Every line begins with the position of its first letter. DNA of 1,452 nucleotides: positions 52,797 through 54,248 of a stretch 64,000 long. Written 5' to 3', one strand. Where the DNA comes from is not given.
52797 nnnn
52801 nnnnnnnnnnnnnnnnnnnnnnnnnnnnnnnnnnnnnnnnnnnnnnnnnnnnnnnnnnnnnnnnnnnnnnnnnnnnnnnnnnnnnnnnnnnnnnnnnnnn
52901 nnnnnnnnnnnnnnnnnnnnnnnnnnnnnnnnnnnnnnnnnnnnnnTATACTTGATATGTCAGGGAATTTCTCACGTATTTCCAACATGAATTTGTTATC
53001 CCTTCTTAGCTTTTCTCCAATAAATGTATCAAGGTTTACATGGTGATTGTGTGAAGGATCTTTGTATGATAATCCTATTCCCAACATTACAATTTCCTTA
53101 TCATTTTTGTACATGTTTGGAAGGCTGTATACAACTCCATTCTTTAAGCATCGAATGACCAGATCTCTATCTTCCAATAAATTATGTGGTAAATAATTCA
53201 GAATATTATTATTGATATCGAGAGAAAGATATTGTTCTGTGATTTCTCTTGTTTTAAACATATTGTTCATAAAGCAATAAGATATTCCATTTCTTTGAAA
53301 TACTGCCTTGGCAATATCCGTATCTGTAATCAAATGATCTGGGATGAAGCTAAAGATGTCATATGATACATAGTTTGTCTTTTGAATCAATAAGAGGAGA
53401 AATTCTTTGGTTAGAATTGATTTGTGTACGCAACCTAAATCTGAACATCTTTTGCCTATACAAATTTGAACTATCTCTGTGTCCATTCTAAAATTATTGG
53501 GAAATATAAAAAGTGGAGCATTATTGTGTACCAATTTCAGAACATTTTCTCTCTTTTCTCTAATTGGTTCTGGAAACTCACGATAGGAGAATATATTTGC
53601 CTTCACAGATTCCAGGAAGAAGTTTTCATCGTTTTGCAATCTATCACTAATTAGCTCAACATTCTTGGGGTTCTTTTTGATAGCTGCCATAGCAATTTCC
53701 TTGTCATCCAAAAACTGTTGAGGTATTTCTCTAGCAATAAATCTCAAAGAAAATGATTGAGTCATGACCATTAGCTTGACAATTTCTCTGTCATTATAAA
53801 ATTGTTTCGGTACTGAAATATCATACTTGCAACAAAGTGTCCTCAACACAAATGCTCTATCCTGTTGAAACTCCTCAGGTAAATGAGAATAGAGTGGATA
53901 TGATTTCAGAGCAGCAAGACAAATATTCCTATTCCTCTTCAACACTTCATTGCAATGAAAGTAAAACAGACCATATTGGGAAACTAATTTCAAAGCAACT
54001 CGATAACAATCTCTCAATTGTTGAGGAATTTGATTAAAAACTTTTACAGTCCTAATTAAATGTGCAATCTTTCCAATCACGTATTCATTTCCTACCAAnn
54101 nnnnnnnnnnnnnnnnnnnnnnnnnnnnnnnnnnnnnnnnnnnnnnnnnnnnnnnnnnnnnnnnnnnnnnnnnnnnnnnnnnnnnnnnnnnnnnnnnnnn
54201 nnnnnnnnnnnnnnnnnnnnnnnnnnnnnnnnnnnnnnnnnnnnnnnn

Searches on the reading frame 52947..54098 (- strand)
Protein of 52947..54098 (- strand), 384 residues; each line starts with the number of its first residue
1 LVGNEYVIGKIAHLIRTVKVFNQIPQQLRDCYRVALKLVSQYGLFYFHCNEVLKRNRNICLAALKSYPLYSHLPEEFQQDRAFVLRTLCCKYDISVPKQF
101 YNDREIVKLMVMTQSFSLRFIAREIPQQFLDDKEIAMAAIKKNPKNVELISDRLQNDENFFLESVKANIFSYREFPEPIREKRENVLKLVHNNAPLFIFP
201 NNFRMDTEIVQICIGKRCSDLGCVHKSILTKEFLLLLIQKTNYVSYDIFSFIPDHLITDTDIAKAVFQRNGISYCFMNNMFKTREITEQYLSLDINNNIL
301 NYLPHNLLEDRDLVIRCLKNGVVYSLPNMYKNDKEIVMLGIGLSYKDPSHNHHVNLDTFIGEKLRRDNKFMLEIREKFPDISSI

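Call 16: search_protein_families(library=pfam, proteins=[window:52947-54098:-], max_evalue=0.001)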
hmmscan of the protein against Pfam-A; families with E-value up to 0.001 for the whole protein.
window:52947-54098:- (384 aa): 1 family
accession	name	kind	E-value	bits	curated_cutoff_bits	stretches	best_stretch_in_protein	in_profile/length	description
PF13475.11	DUF4116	-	1.9e-40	136.6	24.9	4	132-178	1-47/49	Domain of unknown function (DUF4116)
